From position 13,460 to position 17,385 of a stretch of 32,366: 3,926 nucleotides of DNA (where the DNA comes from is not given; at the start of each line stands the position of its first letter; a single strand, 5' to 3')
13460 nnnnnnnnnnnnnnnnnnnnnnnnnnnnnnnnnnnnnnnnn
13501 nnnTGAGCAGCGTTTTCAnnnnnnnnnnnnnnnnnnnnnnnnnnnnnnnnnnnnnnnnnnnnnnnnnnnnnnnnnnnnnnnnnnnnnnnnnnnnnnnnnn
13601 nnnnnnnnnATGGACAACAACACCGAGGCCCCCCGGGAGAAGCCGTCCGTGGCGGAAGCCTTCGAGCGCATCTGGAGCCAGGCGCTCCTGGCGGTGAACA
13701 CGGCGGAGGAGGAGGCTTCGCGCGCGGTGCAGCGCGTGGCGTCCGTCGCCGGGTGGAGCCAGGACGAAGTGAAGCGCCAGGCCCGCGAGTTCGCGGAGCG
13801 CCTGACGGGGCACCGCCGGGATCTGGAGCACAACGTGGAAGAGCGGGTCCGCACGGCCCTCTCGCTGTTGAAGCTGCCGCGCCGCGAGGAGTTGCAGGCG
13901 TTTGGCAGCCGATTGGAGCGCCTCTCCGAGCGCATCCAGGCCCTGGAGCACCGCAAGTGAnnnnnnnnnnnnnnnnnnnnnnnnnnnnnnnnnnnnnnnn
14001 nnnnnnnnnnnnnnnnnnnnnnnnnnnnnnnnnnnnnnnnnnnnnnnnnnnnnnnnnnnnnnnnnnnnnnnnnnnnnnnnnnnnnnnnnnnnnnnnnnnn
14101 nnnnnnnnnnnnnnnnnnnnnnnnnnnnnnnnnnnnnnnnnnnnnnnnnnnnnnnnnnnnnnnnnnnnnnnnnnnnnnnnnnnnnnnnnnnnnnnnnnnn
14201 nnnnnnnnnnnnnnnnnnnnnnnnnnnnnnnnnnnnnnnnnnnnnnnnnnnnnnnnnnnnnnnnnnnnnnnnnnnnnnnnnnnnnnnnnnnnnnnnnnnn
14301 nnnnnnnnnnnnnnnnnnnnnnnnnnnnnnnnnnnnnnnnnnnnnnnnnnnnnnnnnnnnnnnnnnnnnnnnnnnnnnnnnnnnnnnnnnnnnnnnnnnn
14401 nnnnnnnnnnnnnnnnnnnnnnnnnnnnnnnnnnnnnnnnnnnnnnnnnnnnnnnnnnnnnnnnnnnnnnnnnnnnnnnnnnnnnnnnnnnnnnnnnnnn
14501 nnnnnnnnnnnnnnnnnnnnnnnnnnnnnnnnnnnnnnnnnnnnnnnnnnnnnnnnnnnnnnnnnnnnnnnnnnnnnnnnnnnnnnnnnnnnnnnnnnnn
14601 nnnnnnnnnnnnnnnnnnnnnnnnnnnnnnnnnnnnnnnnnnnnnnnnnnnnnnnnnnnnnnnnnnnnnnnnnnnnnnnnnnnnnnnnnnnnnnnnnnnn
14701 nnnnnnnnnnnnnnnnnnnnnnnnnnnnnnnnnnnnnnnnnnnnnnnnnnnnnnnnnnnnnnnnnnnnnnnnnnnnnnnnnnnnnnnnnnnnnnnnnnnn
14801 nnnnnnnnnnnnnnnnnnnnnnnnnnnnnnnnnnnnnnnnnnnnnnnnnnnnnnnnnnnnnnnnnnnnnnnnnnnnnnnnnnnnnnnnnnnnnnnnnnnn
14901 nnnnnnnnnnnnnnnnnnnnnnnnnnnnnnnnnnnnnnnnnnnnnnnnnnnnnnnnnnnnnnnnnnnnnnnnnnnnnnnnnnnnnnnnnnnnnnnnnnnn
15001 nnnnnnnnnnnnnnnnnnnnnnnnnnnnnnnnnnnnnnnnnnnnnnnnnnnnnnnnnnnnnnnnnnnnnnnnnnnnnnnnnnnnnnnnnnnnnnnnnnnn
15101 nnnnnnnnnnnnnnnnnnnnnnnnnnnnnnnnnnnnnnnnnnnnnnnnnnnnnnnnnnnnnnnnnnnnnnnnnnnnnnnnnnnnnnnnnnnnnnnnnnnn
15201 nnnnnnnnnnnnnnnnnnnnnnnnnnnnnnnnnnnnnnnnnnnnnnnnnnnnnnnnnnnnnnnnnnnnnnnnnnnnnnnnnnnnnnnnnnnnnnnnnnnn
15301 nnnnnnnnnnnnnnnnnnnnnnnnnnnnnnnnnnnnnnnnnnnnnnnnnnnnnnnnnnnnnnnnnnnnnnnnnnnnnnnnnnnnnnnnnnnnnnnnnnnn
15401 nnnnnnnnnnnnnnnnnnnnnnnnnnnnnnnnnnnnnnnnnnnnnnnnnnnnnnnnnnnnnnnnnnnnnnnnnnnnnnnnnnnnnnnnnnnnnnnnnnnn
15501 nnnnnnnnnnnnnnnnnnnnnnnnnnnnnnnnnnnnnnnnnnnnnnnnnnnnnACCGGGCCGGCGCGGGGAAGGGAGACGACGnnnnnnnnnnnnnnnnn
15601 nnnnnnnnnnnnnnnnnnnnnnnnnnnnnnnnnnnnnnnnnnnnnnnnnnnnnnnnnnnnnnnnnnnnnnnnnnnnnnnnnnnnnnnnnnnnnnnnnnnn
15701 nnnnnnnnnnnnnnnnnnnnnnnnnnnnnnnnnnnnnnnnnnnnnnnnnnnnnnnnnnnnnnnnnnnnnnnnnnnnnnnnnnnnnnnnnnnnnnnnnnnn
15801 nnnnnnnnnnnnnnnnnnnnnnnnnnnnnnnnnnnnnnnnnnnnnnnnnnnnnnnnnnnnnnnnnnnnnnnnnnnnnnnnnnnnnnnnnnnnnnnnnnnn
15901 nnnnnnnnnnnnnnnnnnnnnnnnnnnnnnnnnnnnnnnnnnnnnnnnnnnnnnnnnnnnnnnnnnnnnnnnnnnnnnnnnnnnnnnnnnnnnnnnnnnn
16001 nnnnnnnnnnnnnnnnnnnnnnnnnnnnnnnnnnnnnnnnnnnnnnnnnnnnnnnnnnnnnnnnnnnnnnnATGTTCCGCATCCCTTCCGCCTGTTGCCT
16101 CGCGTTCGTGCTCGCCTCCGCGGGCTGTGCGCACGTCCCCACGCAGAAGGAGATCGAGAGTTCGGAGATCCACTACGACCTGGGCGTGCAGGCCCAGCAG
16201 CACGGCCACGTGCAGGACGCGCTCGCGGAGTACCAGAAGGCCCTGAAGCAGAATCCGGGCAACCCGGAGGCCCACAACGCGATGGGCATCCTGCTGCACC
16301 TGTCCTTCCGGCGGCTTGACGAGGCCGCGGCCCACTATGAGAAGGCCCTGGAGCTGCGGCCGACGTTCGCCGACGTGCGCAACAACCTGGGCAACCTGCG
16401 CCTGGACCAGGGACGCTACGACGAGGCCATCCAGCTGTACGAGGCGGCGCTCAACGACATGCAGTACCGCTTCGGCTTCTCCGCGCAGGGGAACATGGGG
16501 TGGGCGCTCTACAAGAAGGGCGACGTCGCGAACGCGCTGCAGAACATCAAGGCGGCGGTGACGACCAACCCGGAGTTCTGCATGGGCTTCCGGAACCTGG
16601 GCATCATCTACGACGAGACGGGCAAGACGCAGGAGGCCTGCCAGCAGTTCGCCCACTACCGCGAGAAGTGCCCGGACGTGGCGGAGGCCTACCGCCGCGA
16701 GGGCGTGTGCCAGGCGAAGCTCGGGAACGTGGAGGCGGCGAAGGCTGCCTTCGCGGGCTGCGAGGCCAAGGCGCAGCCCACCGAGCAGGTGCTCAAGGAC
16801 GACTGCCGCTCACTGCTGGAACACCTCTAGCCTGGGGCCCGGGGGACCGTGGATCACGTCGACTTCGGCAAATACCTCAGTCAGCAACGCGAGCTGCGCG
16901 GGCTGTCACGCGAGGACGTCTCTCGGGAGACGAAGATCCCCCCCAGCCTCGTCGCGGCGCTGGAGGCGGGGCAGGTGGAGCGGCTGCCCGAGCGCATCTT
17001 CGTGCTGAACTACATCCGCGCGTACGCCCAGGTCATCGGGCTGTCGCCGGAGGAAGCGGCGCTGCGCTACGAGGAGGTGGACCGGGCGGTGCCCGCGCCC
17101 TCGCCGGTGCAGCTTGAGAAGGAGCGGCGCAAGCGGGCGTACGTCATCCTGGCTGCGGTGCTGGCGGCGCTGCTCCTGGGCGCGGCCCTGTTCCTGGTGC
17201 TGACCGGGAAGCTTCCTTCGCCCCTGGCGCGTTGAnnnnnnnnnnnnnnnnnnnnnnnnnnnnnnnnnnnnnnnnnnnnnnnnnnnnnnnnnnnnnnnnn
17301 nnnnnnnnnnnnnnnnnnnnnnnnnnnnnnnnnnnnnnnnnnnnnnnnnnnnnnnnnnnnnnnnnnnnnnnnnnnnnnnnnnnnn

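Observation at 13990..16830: Tgl-like TPR lipoprotein co-transcribed with an SLT lytic transglycosylase and two unknown proteins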

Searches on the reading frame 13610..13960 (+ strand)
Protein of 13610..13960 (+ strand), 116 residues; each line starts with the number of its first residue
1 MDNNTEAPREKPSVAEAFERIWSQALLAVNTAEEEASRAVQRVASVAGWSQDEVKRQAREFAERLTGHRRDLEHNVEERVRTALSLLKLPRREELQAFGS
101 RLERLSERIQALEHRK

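Call 7: search_protein_families(library=pfam, proteins=[window:13610-13960:+], max_evalue=0.01)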
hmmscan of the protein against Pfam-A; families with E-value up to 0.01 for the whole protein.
window:13610-13960:+ (116 aa): 2 families
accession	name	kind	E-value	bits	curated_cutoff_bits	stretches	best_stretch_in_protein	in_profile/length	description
PF05597.16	Phasin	-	4.3e-09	36.9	28.8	1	37-113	49-125/126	Poly(hydroxyalcanoate) granule associated protein (phasin)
PF04380.18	BMFP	-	2.6e-05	25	37.2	1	52-115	8-71/77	Membrane fusogenic activity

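Call 8: search_protein_families(library=ncbifam, proteins=[window:13610-13960:+], max_evalue=0.01)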
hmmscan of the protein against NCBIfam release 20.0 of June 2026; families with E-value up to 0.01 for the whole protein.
window:13610-13960:+ (116 aa): 1 family
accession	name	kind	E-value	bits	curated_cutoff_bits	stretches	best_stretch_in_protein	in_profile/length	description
TIGR01837.1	PHA_granule_1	subfamily_domain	2.3e-08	34.1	94.7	1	30-114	33-117/118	poly(hydroxyalkanoate) granule-associated protein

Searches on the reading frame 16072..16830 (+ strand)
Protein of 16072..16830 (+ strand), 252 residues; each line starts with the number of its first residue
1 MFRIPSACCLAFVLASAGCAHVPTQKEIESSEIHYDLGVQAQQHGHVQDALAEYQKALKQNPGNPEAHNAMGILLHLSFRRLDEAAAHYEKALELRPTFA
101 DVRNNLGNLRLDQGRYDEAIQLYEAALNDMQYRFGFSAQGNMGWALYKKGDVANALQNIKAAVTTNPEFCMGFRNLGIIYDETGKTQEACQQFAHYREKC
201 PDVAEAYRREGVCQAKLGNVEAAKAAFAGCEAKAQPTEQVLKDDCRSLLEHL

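Call 7: search_protein_families(library=pfam, proteins=[window:16072-16830:+], max_evalue=0.01)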
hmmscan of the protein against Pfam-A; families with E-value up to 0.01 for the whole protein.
window:16072-16830:+ (252 aa): 20 families
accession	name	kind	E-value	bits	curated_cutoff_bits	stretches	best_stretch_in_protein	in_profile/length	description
PF07719.23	TPR_2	-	1.5e-29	100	27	3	32-64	2-34/34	Tetratricopeptide repeat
PF00515.34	TPR_1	-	6.3e-27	92.7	27.8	4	100-127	1-28/34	Tetratricopeptide repeat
PF13431.12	TPR_17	-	7.4e-26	88.7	24.4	2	88-121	1-34/34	Tetratricopeptide repeat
PF13414.12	TPR_11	-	1.6e-25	88.9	26.8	3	81-114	9-42/42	TPR repeat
PF13432.12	TPR_16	-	5.6e-24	84.7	32.7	2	75-127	6-58/65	Tetratricopeptide repeat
PF13181.12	TPR_8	-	4.2e-19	67.4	25.7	1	100-127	1-28/34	Tetratricopeptide repeat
PF14559.12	TPR_19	-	2.1e-18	66.8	25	2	80-129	5-54/68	Tetratricopeptide repeat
PF13428.12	TPR_14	-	8.6e-18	63.5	23.5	1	33-73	3-43/44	Tetratricopeptide repeat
PF13424.12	TPR_12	-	1.4e-14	54.4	30.1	2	100-162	3-71/77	Tetratricopeptide repeat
PF13371.12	TPR_9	-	3.9e-13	49.6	35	1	149-206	8-65/73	Tetratricopeptide repeat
PF13176.12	TPR_7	-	1.2e-12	47.3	27.9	1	105-127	4-26/36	Tetratricopeptide repeat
PF13174.12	TPR_6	-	2.9e-12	46.8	26.3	0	175-202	5-32/33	Tetratricopeptide repeat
PF13374.12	TPR_10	-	8.6e-11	41.9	27.5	1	100-127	2-29/42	Tetratricopeptide repeat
PF24575.1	TPR_Slam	-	5.1e-07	30.5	35.2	0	33-68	49-84/104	Surface lipoprotein assembly modifier, N-terminal TPR repeats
PF20308.4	TPR-S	-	1.2e-06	29.5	27.6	0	115-169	1-53/102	Tetratricopeptide Repeats-Sensor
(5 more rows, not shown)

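Call 8: search_protein_families(library=ncbifam, proteins=[window:16072-16830:+], max_evalue=0.01)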
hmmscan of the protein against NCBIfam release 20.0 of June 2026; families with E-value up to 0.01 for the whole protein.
window:16072-16830:+ (252 aa): 28 families (the best 25 are shown)
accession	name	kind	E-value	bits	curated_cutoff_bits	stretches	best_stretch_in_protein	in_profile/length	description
NF033762.1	social_mot_Tgl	equivalog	4e-144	478.5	225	1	1-252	1-252/252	social motility TPR repeat lipoprotein Tgl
TIGR02521.1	type_IV_pilW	equivalog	1.4e-29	103.3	154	1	9-207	2-206/234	type IV pilus biogenesis/stability protein PilW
NF040959.1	MamA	equivalog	6.1e-19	68.3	200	2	29-128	69-167/204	magnetosome protein MamA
TIGR02917.1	PEP_TPR_lipo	equivalog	3.2e-18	65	312.2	1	41-235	169-360/899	XrtA/PEP-CTERM system TPR-repeat protein PrsT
NF002725.1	PRK02603.1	equivalog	4.5e-16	59.3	143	2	113-195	48-131/173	photosystem I assembly protein Ycf3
NF033758.1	gliding_GltE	equivalog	3.2e-14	52.8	225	3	80-168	100-186/411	adventurous gliding motility TPR repeat lipoprotein GltE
NF008391.2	PRK11189.1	equivalog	5.5e-14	52.4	250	1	86-167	85-164/297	lipoprotein NlpI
TIGR02552.1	LcrH_SycD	equivalog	2.2e-10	40.4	104.8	1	142-251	24-135/136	SycD/LcrH family type III secretion system chaperone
NF047507.1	TPR_BatC_Lepto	exception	2.8e-10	40.1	175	1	110-189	68-149/214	TPR repeat-containing protein BatC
NF033920.0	C39_PA2778_fam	equivalog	3.2e-10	39.9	150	1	40-128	165-252/255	PA2778 family cysteine peptidase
TIGR03302.1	OM_YfiO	subfamily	6.3e-10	38.9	81.4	1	7-97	5-101/239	outer membrane protein assembly factor BamD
NF053607.1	CHU_0125_OmpA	equivalog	2.1e-09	36.4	620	1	21-129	21-116/639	CHU_0125 family OmpA-like outer membrane integrity protein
NF047371.1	FlcA_CTERM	equivalog_domain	1.9e-08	33.3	300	2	26-94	468-535/646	periplasmic flagellar collar protein FlcA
NF008520.0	PRK11447.1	equivalog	5.3e-08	31.1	858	1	38-129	276-364/1157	cellulose synthase complex outer membrane protein BcsC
TIGR02795.1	tol_pal_ybgF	equivalog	6.8e-08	33.1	90.1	1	106-205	8-111/119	tol-pal system protein YbgF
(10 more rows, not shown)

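Call 18: find_homologous_proteins(query=window:16072-16830:+, max_evalue=1e-10)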
Query window:16072-16830:+ (252 aa): 459 proteins with E <= 1e-10 among 1784 candidates; the best 120 are listed.
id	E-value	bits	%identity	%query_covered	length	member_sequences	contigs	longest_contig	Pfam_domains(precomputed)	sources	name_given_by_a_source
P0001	1.7e-158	544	94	100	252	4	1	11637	PF13431.13,PF13414.13,PF13176.13,PF13428.13,PF13374.13,PF14559.13,PF24575.2,PF13371.13,PF00515.35,PF13424.13,PF21033.5,PF13432.13,PF13181.13,PF07719.24,PF13174.13,PF20308.5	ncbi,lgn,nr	ncbi:MAG: social motility TPR repeat lipoprotein Tgl [Myxococcaceae bacterium]|nr:MAG: social motili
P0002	4.3e-152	523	89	100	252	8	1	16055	PF13431.13,PF13414.13,PF13176.13,PF13428.13,PF13374.13,PF14559.13,PF24575.2,PF13371.13,PF00515.35,PF13424.13,PF21033.5,PF13432.13,PF13181.13,PF07719.24,PF13174.13,PF20308.5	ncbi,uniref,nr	ncbi:social motility TPR repeat lipoprotein Tgl [Corallococcus sicarius]|uniref:Tetratricopeptide re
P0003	6.0e-150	516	88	100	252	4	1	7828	PF13431.13,PF13414.13,PF13176.13,PF13428.13,PF13374.13,PF14559.13,PF24575.2,PF13371.13,PF00515.35,PF13424.13,PF21033.5,PF13432.13,PF13181.13,PF07719.24,PF13174.13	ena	-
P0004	1.4e-142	492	84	100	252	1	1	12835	PF13431.13,PF25062.2,PF13414.13,PF13176.13,PF13428.13,PF25064.2,PF13374.13,PF14559.13,PF24575.2,PF13371.13,PF00515.35,PF13424.13,PF21033.5,PF13432.13,PF13181.13,PF07719.24,PF13174.13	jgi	jgi:type IV pilus assembly protein PilF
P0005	2.7e-142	491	83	100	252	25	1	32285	PF13431.13,PF23914.2,PF13414.13,PF13176.13,PF13428.13,PF13374.13,PF14559.13,PF24575.2,PF13371.13,PF00515.35,PF13424.13,PF21033.5,PF13432.13,PF13181.13,PF07719.24,PF13174.13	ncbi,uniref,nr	ncbi:social motility TPR repeat lipoprotein Tgl [Corallococcus exiguus]|uniref:social motility TPR r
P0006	9.1e-140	482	83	100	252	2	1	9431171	PF13431.13,PF23914.2,PF13414.13,PF13176.13,PF13428.13,PF13374.13,PF14559.13,PF24575.2,PF13371.13,PF00515.35,PF13424.13,PF21033.5,PF13432.13,PF13181.13,PF07719.24,PF13174.13,PF20308.5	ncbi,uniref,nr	ncbi:social motility TPR repeat lipoprotein Tgl [Corallococcus sp. EGB]|uniref:social motility TPR r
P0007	2.2e-138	478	81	100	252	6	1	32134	PF13431.13,PF25062.2,PF13414.13,PF13176.13,PF13428.13,PF13374.13,PF07721.21,PF14559.13,PF24575.2,PF13371.13,PF00515.35,PF12895.14,PF13424.13,PF21033.5,PF13432.13,PF13181.13,PF07719.24,PF13174.13,PF20308.5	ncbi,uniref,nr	ncbi:tetratricopeptide repeat protein [Corallococcus sp. AB045]|uniref:social motility TPR repeat li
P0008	2.5e-115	402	71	100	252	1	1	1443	PF13431.13,PF23914.2,PF13414.13,PF13176.13,PF13428.13,PF25064.2,PF13374.13,PF07721.21,PF14559.13,PF24575.2,PF13371.13,PF00515.35,PF12895.14,PF13424.13,PF21033.5,PF13432.13,PF13181.13,PF07719.24,PF13174.13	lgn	-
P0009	8.6e-111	388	69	94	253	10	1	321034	PF13431.13,PF23914.2,PF13414.13,PF13176.13,PF13428.13,PF13374.13,PF07721.21,PF14559.13,PF24575.2,PF13371.13,PF00515.35,PF12895.14,PF13424.13,PF21033.5,PF13432.13,PF13181.13,PF14561.13,PF07719.24,PF13174.13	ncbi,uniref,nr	ncbi:social motility TPR repeat lipoprotein Tgl [Pyxidicoccus caerfyrddinensis]|uniref:social motili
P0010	9.4e-111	387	68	94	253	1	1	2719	PF25063.1,PF13431.13,PF13414.13,PF13176.13,PF13428.13,PF25064.2,PF13374.13,PF07721.21,PF14559.13,PF24575.2,PF13371.13,PF00515.35,PF12895.14,PF13424.13,PF21033.5,PF13432.13,PF13429.13,PF13181.13,PF14561.13,PF07719.24,PF13174.13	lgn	-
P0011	2.2e-110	386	69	100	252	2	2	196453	PF25063.1,PF13431.13,PF23914.2,PF13414.13,PF13176.13,PF13428.13,PF13374.13,PF07721.21,PF14559.13,PF24575.2,PF13371.13,PF00515.35,PF12895.14,PF13424.13,PF21033.5,PF13432.13,PF13181.13,PF07719.24,PF13174.13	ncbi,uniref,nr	ncbi:social gliding motility protein Tgl [Corallococcus sp. H22C18031201]|uniref:social motility TPR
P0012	3.6e-110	385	67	100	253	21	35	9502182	PF13431.13,PF13414.13,PF13176.13,PF13428.13,PF25064.2,PF13374.13,PF07721.21,PF14559.13,PF24575.2,PF13371.13,PF00515.35,PF12895.14,PF13424.13,PF21033.5,PF13432.13,PF13181.13,PF14561.13,PF07719.24,PF13174.13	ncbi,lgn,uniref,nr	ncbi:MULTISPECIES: social motility TPR repeat lipoprotein Tgl [Myxococcus]|uniref:Social gliding mot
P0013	1.5e-109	383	67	100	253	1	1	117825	PF13431.13,PF13414.13,PF13176.13,PF13428.13,PF25064.2,PF13374.13,PF07721.21,PF14559.13,PF24575.2,PF13371.13,PF00515.35,PF12895.14,PF13424.13,PF21033.5,PF13432.13,PF13181.13,PF14561.13,PF07719.24,PF13174.13,PF20308.5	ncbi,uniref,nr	ncbi:social motility TPR repeat lipoprotein Tgl [Pyxidicoccus xibeiensis]|uniref:social motility TPR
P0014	2.3e-109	383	67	94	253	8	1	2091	PF13431.13,PF13414.13,PF13176.13,PF13428.13,PF13374.13,PF14559.13,PF24575.2,PF13371.13,PF00515.35,PF13424.13,PF21033.5,PF13432.13,PF13181.13,PF14561.13,PF07719.24,PF13174.13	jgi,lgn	-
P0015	9.5e-109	381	66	100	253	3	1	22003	PF13431.13,PF13414.13,PF13176.13,PF13428.13,PF13374.13,PF07721.21,PF14559.13,PF24575.2,PF13371.13,PF00515.35,PF12895.14,PF13424.13,PF21033.5,PF13432.13,PF13181.13,PF14561.13,PF07719.24,PF13174.13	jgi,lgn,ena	-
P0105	2.7e-89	317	59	97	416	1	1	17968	PF13431.13,PF13414.13,PF13176.13,PF13428.13,PF13374.13,PF14559.13,PF00515.35,PF13424.13,PF21033.5,PF13432.13,PF13181.13,PF07719.24,PF13174.13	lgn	-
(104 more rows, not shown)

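Call 20: find_related_loci(query=A1, collection=genome_contigs, flank=8000)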
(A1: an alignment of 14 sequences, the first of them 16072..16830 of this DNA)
Query A1 (252 aa) in genome_contigs; peptide patterns used: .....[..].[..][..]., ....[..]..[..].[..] (x = any residue, [..] = any of these).
94 stretches matched a pattern; 88 encode a relative of the query (tblastn E <= 1e-3); the best 80 are kept; 80 distinct loci.
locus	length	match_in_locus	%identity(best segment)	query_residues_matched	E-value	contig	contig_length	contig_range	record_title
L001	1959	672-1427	94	1-252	1e-177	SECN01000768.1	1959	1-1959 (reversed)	MAG: Myxococcaceae bacterium isolate PMG_225 scaffold_145334, whole genome shotgun sequence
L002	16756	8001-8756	92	1-252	2e-161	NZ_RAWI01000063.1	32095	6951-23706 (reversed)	Corallococcus praedator strain CA031B NODE_63_32095_cov_38.0329, whole genome shotgun sequence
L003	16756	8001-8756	91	1-252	3e-158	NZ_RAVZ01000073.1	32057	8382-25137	Corallococcus terminator strain CA054A NODE_73_32057_cov_33.5964, whole genome shotgun sequence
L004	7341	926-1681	90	1-252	1e-157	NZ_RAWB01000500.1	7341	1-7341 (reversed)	Corallococcus llansteffanensis strain CA051B NODE_500_7341_cov_10.5934, whole genome shotgun sequence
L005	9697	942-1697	89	1-252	4e-157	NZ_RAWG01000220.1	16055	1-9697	Corallococcus sicarius strain CA040B NODE_220_16055_cov_42.7961, whole genome shotgun sequence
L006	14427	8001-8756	88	1-252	3e-154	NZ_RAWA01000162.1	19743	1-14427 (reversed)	Corallococcus sp. CA053C NODE_162_19743_cov_25.239, whole genome shotgun sequence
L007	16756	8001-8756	83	1-252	3e-148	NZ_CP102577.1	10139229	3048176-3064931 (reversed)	Corallococcus exercitus strain SDU142 chromosome, complete genome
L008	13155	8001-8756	84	1-252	2e-148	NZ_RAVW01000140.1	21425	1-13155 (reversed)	Corallococcus exercitus strain AB043A NODE_140_21425_cov_13.4894_ID_16653, whole genome shotgun sequence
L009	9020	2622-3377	83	1-252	7e-148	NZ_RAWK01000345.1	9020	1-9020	Corallococcus aberystwythensis strain AB050A NODE_345_9020_cov_19.9865_ID_12129, whole genome shotgun sequence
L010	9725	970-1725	82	1-252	3e-145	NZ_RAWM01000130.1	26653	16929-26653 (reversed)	Corallococcus interemptor strain AB047A NODE_130_26653_cov_65.4338_ID_8179, whole genome shotgun sequence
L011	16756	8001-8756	81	1-252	2e-145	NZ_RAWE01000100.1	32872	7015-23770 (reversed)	Corallococcus carmarthensis strain CA043D NODE_100_32872_cov_31.3011_ID_10779, whole genome shotgun sequence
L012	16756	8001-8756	83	1-252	1e-144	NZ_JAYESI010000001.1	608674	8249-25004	Corallococcus sp. RDP092CA NODE_1_length_608674_cov_13.701441, whole genome shotgun sequence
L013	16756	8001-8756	81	1-252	5e-142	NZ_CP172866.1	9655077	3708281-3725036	Corallococcus coralloides strain KYC2213 chromosome, complete genome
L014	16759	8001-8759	68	1-252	6e-117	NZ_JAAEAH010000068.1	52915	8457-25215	Myxococcus sp. CA023 NODE_68_length_52915_cov_64.4017, whole genome shotgun sequence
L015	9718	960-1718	68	1-252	1e-116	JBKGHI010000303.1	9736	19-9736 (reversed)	Myxococcus sp. 1LA NODE_303_length_9736_cov_38.941535, whole genome shotgun sequence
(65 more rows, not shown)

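Call 56: search_protein_families(library=ncbifam, proteins=[P0105], max_evalue=0.00001)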
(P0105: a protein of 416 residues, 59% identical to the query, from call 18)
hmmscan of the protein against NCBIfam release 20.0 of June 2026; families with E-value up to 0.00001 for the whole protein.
P0105 (416 aa): 10 families
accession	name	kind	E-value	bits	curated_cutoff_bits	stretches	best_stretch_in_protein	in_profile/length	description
NF033762.1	social_mot_Tgl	equivalog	2.5e-120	400.5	225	1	169-414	4-252/252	social motility TPR repeat lipoprotein Tgl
TIGR02521.1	type_IV_pilW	equivalog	1.9e-24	86.5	154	1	174-369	2-204/234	type IV pilus biogenesis/stability protein PilW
NF040959.1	MamA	equivalog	1.8e-20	73.3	200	2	245-359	86-198/204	magnetosome protein MamA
TIGR02917.1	PEP_TPR_lipo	equivalog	3.6e-14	51.6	312.2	1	204-401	168-362/899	XrtA/PEP-CTERM system TPR-repeat protein PrsT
NF002725.1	PRK02603.1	equivalog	2.4e-12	47.2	143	0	279-379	50-150/173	photosystem I assembly protein Ycf3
NF033758.1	gliding_GltE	equivalog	9.4e-10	38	225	1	194-258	288-353/411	adventurous gliding motility TPR repeat lipoprotein GltE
TIGR04510.1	mod_pep_cyc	subfamily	2e-07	30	400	1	200-399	402-599/814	putative peptide modification system cyclase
NF008391.2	PRK11189.1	equivalog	2.7e-07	30.4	250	0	194-285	63-154/297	lipoprotein NlpI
NF053607.1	CHU_0125_OmpA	equivalog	9.4e-07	27.7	620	1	174-292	9-115/639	CHU_0125 family OmpA-like outer membrane integrity protein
TIGR00990.1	3a0801s09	subfamily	2.1e-06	26.7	757.25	1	209-291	413-494/615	mitochondrial import receptor subunit TOM70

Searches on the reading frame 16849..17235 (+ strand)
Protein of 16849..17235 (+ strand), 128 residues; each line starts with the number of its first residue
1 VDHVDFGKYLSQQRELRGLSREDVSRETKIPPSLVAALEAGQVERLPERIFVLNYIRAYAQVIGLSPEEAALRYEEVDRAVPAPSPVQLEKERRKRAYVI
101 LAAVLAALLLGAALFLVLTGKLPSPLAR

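Call 7: search_protein_families(library=pfam, proteins=[window:16849-17235:+], max_evalue=0.01)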
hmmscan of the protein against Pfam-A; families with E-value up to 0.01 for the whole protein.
window:16849-17235:+ (128 aa): 4 families
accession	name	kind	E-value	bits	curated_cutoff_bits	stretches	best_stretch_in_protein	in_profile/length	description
PF13413.12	HTH_25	-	7.3e-20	71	24.6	1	9-69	1-61/62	Helix-turn-helix domain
PF13560.12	HTH_31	-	2.5e-07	31.4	27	1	5-71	1-62/64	Helix-turn-helix domain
PF01381.28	HTH_3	-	3.4e-05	24.2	23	1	11-44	2-33/55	Helix-turn-helix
PF12844.13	HTH_19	-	0.00031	21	30.2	1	7-71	1-59/64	Helix-turn-helix domain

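Call 8: search_protein_families(library=ncbifam, proteins=[window:16849-17235:+], max_evalue=0.01)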
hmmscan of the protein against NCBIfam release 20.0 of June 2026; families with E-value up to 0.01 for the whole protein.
window:16849-17235:+ (128 aa): 3 families
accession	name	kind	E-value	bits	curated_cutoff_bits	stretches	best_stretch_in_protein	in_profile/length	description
NF041534.1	rodZ_Strepcoccus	equivalog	1.4e-08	34.3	375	1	5-66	5-66/275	cytoskeleton protein RodZ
NF008109.0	PRK10856.1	equivalog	0.0063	16.3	208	1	7-96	16-109/334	cytoskeleton protein RodZ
NF006015.0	PRK08154.1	subfamily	0.0069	15.6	204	1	6-42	31-67/314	anaerobic benzoate catabolism transcriptional regulator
